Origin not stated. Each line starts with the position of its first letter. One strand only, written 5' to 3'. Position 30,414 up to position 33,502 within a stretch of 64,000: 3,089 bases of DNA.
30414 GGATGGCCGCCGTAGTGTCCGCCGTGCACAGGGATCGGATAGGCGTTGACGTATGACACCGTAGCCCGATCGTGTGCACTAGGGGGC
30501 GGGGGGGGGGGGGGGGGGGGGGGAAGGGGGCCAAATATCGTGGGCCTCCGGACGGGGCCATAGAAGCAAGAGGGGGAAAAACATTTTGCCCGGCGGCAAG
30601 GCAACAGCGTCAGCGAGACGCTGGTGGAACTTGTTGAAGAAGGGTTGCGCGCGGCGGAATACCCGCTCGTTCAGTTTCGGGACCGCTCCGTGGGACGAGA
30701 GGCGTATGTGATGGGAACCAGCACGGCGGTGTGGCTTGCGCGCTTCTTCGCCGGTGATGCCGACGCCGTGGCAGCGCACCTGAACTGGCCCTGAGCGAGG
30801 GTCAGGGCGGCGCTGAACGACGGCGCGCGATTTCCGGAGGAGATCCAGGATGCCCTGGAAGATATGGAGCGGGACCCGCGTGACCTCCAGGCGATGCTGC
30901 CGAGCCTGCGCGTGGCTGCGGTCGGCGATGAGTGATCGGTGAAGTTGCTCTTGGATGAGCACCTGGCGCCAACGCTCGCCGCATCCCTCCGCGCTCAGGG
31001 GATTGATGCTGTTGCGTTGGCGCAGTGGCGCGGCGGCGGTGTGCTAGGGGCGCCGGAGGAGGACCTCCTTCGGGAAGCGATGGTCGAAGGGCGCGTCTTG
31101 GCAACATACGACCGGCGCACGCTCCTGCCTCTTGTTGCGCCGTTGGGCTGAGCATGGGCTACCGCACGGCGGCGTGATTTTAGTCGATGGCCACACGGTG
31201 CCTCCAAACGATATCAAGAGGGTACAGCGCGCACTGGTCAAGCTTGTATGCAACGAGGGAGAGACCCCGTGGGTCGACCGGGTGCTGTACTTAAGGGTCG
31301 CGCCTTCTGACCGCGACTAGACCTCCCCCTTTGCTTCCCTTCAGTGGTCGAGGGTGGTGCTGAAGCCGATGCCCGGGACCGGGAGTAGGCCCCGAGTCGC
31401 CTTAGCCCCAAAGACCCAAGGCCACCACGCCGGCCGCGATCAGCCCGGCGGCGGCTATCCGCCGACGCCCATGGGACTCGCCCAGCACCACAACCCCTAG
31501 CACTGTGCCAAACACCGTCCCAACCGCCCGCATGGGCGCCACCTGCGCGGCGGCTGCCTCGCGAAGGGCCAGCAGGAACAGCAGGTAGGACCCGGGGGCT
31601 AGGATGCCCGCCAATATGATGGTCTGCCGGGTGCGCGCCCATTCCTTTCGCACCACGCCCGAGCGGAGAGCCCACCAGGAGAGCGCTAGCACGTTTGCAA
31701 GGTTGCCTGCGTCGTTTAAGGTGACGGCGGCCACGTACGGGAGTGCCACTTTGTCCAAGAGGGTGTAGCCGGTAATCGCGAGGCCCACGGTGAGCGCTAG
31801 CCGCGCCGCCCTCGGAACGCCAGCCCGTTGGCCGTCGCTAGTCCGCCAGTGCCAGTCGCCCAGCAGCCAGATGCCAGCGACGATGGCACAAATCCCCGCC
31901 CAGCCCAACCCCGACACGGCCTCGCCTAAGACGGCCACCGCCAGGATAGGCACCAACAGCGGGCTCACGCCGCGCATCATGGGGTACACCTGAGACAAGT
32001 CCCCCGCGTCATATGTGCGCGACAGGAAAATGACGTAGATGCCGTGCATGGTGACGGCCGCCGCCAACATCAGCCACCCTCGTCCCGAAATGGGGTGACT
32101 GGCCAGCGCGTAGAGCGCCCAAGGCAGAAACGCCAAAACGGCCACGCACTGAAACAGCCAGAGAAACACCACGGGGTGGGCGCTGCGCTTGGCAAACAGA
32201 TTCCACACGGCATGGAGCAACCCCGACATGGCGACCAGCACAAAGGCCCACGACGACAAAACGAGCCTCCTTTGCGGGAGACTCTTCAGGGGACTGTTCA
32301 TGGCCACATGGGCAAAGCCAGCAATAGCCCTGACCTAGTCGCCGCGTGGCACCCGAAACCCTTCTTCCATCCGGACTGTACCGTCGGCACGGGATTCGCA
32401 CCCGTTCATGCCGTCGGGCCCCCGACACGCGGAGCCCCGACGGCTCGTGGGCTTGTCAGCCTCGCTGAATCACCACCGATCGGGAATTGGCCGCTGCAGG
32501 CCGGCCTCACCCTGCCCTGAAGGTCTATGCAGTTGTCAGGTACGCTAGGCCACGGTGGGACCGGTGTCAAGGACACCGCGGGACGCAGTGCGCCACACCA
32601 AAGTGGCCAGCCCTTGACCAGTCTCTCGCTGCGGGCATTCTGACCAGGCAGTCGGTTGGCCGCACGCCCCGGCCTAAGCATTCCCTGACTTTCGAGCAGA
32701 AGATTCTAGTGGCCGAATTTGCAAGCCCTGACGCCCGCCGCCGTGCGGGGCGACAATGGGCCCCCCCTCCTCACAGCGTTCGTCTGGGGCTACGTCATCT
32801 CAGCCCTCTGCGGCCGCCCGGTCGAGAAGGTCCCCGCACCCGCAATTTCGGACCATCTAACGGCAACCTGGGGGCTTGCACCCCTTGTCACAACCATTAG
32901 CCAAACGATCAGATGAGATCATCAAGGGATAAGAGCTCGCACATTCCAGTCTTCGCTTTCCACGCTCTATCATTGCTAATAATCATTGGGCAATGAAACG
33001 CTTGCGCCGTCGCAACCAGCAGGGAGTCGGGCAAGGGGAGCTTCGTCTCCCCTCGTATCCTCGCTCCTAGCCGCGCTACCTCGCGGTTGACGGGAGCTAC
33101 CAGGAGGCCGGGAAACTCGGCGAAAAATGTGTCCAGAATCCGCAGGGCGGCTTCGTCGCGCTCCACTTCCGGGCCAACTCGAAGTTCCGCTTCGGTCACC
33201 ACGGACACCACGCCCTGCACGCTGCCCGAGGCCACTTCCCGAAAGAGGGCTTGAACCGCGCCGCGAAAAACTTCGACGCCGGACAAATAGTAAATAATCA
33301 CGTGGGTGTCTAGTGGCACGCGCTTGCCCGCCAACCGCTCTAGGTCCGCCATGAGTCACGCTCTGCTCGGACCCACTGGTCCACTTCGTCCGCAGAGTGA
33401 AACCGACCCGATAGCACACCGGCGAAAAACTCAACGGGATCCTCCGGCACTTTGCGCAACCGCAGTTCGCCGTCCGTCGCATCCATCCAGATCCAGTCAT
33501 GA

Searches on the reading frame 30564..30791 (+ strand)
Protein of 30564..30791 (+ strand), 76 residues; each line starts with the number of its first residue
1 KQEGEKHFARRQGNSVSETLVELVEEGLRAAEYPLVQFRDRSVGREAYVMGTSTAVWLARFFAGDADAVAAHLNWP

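Call 7: search_protein_families(library=pfam, proteins=[window:30564-30791:+], max_evalue=0.1)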
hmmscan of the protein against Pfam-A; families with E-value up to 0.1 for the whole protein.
window:30564-30791:+ (76 aa): 0 families

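Call 46: search_protein_representatives(protein=window:30564-30791:+)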
Query: 76 residues. Proteins with E-value up to 0.001 (for the whole library): 169; up to 1e-10: 8; up to 1e-30: 1. The best 150 are listed.
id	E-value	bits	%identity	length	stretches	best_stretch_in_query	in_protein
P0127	1.2e-37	142.5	100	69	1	9-76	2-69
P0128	1.7e-13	66.1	55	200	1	6-76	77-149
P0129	1.2e-12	63.4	55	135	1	6-76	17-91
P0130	5.7e-12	61.2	51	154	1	7-76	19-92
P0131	6.8e-12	61.0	54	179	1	7-76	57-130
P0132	2.9e-11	59.0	54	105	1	10-76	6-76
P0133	4.0e-11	58.5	48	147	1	6-76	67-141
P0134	5.8e-11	58.0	49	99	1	6-76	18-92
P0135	1.8e-10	56.5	51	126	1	9-76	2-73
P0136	2.0e-10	56.3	48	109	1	6-76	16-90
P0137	2.8e-10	55.9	49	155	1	5-76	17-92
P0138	3.1e-10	55.7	46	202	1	6-76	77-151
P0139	4.3e-10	55.3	49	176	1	8-76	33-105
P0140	4.3e-10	55.3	51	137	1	8-76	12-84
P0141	5.0e-10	55.1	48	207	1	6-76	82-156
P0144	1.1e-09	54.0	51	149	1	7-76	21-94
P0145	1.3e-09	53.7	52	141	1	6-76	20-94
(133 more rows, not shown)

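Call 48: find_encoding_contigs(protein=P0127, flank=10000, max_places=10)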
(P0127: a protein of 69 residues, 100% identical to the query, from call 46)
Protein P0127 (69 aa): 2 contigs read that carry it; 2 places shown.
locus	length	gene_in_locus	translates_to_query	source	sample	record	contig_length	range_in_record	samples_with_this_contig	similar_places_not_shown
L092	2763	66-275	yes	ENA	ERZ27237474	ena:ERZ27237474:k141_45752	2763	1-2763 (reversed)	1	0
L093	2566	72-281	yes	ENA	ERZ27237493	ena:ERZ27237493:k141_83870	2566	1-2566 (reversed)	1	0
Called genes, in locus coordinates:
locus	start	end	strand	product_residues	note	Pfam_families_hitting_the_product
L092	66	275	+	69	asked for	-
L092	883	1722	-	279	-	PF00892:EamA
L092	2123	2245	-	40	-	-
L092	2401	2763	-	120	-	?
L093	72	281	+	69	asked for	-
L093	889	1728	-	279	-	PF00892:EamA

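Call 51: list_cluster_members(proteins=[P0127, window:30939-31148:+])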
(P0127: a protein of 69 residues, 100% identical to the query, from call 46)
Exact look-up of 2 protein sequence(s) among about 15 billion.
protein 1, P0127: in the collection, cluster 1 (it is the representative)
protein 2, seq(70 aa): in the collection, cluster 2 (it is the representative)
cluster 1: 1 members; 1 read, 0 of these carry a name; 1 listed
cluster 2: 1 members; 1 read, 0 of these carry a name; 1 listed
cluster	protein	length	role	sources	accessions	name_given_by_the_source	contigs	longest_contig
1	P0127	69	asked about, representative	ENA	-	-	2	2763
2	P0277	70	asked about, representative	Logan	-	-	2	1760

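Call 53: search_protein_families(library=pfam, proteins=[P0137, P0130, P0144, P0145, P0136], max_evalue=1)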
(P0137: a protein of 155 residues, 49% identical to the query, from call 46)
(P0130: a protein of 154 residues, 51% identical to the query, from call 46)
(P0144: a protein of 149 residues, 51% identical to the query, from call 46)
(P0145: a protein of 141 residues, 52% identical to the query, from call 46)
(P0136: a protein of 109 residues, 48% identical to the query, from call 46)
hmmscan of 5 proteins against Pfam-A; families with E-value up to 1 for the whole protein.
P0137 (155 aa): 5 families
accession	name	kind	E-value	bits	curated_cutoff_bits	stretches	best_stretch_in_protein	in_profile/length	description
PF01402.27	RHH_1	-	0.014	15.8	20.5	1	5-30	2-27/39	Ribbon-helix-helix protein, copG family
PF07878.17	RHH_5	-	0.024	14.8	26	1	11-44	10-43/43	CopG-like RHH_1 or ribbon-helix-helix domain, RHH_5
PF18780.6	HNH_repeat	-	0.041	14.7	26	1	14-30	7-23/54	Homing endonuclease associated repeat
PF14000.11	Packaging_FI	-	0.2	12.6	27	1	10-46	2-37/131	DNA packaging protein FI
PF17414.8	MatP_C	-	0.23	12.3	24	1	15-44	15-44/60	MatP C-terminal ribbon-helix-helix domain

P0130 (154 aa): 1 family
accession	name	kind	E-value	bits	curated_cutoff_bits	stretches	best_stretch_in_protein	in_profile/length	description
PF07878.17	RHH_5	-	0.0027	17.9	26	1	14-44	13-43/43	CopG-like RHH_1 or ribbon-helix-helix domain, RHH_5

P0144 (149 aa): 4 families
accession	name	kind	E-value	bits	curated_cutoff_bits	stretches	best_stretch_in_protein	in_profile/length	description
PF04255.20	DUF433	-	5.1e-05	23.5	23.6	1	57-105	8-56/56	Protein of unknown function (DUF433)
PF07878.17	RHH_5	-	0.021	15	26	1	11-46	8-43/43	CopG-like RHH_1 or ribbon-helix-helix domain, RHH_5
PF08100.18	Dimerisation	-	0.092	13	25.6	1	108-141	42-74/93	O-methyltransferase dimerisation domain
PF20437.3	LonC_helical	-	0.11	13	24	1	5-22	13-30/34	Lon-like LonC helical domain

P0145 (141 aa): 4 families
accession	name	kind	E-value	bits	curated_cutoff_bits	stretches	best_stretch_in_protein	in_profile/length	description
PF24410.1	wHTH-HSP90_Na-assoc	-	0.0054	17.5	23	1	50-92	8-51/55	wHTH-Hsp90_Na associated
PF07878.17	RHH_5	-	0.014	15.5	26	1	18-43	15-40/43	CopG-like RHH_1 or ribbon-helix-helix domain, RHH_5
PF04255.20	DUF433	-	0.057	13.7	23.6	1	61-78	12-29/56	Protein of unknown function (DUF433)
PF02954.25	HTH_8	-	0.12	12.6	22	1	75-94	12-31/42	Bacterial regulatory protein, Fis family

P0136 (109 aa): 1 family
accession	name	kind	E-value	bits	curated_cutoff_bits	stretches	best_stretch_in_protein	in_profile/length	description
PF04255.20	DUF433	-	0.024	14.9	23.6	1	51-101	6-56/56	Protein of unknown function (DUF433)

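Call 54: search_protein_families(library=ncbifam, proteins=[P0137], max_evalue=1)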
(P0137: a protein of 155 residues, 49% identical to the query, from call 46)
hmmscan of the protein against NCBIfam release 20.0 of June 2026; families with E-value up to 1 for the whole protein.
P0137 (155 aa): 1 family
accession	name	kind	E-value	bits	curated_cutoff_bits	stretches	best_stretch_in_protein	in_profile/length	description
NF048017.1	antitoxin_RelB_like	equivalog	0.0019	18.4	50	1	8-44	1-37/70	type II toxin-antitoxin system RelB family antitoxin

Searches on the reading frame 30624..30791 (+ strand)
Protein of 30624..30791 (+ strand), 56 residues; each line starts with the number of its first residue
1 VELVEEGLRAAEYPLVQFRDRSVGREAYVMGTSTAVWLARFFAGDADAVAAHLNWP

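Call 36: find_encoding_contigs(protein=window:30624-30791:+, flank=10000, max_places=10)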
Protein seq(56 aa) (56 aa): no gene with exactly this product is on record in the collection.

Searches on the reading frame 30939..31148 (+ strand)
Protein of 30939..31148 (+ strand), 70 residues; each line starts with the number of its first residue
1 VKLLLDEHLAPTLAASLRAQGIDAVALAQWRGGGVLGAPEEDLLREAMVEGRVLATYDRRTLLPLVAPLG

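Call 7: search_protein_families(library=pfam, proteins=[window:30939-31148:+], max_evalue=0.1)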
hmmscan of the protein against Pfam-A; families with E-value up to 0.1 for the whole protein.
window:30939-31148:+ (70 aa): 3 families
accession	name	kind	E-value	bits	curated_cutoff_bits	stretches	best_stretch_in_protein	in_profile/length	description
PF18480.7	DUF5615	-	2.7e-07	30.9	23.8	1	1-59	1-56/110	Domain of unknown function (DUF5615)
PF18478.7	PIN_10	-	1.7e-05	25.3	26.2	1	1-60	1-61/84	PIN like domain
PF01927.22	Mut7-C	-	4.8e-05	23.9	23.3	1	1-60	1-51/146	Mut7-C RNAse domain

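Call 34: find_encoding_contigs(protein=window:30939-31148:+, flank=10000, max_places=10)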
Protein seq(70 aa) (70 aa): 2 contigs read that carry it; 2 places shown.
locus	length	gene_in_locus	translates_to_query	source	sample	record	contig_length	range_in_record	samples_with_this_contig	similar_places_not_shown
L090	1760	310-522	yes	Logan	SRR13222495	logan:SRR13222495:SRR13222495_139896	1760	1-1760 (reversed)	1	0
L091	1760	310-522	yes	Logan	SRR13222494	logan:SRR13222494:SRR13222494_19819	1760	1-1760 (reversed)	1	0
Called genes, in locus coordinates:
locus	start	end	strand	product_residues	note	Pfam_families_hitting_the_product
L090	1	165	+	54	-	?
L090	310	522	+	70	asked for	PF18478:PIN_10 (weak), PF18480:DUF5615 (weak)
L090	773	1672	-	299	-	PF00892:EamA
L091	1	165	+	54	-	?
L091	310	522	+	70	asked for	PF18478:PIN_10 (weak), PF18480:DUF5615 (weak)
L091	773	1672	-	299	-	PF00892:EamA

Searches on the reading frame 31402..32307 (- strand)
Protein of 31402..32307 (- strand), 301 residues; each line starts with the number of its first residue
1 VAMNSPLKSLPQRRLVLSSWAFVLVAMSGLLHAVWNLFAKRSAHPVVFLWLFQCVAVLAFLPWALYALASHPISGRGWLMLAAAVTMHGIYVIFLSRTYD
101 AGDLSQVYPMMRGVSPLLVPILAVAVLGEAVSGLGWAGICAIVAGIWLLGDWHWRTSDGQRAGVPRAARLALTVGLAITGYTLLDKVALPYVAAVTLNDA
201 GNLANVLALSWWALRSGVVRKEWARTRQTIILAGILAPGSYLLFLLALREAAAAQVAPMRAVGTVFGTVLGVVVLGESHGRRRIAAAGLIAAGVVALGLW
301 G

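Call 5: find_encoding_contigs(protein=window:31402-32307:-, flank=10000, max_places=10)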
Protein window:31402-32307:- (301 aa): no gene with exactly this product is on record in the collection.

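Call 7: search_protein_families(library=pfam, proteins=[window:31405-32307:-], max_evalue=0.1)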
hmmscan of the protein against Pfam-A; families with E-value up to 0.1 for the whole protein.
window:31405-32307:- (301 aa): 2 families
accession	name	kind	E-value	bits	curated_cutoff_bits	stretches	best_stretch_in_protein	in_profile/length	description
PF00892.27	EamA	-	2.8e-16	60.5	28.2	2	170-297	6-133/135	EamA-like transporter family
PF00893.25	Multi_Drug_Res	-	0.012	16.6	23.7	0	50-142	3-93/93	Small Multidrug Resistance protein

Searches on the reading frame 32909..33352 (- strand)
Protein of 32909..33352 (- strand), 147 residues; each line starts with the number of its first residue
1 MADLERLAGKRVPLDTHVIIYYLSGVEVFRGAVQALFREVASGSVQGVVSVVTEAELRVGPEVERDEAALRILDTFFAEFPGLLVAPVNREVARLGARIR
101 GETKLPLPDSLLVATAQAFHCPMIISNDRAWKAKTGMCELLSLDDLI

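Call 14: find_encoding_contigs(protein=window:32909-33352:-, flank=10000, max_places=10)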
Protein window:32909-33352:- (147 aa): 3 contigs read that carry it; 3 places shown.
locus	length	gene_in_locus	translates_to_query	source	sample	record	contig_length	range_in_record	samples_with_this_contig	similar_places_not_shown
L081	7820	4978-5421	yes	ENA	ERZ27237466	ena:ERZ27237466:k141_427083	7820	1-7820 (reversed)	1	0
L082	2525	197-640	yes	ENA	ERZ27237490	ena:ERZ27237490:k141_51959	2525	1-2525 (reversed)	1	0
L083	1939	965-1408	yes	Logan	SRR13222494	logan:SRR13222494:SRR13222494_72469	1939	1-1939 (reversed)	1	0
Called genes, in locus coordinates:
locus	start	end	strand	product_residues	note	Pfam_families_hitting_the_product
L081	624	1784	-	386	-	PF22660:RS_preATP-grasp-like, PF02222:ATP-grasp, PF07478:Dala_Dala_lig_C (faint), PF17769:PurK_C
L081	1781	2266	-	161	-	PF00731:AIRC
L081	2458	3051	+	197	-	PF04542:Sigma70_r2, PF08281:Sigma70_r4_2, PF04545:Sigma70_r4 (weak)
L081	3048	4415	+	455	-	PF14870:PSII_BNR (weak)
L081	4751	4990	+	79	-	-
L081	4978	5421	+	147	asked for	PF01850:PIN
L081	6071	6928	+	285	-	PF00892:EamA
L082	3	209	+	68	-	?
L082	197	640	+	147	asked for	PF01850:PIN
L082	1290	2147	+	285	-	PF00892:EamA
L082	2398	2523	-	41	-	?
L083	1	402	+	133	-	?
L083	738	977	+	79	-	-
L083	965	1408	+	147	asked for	PF01850:PIN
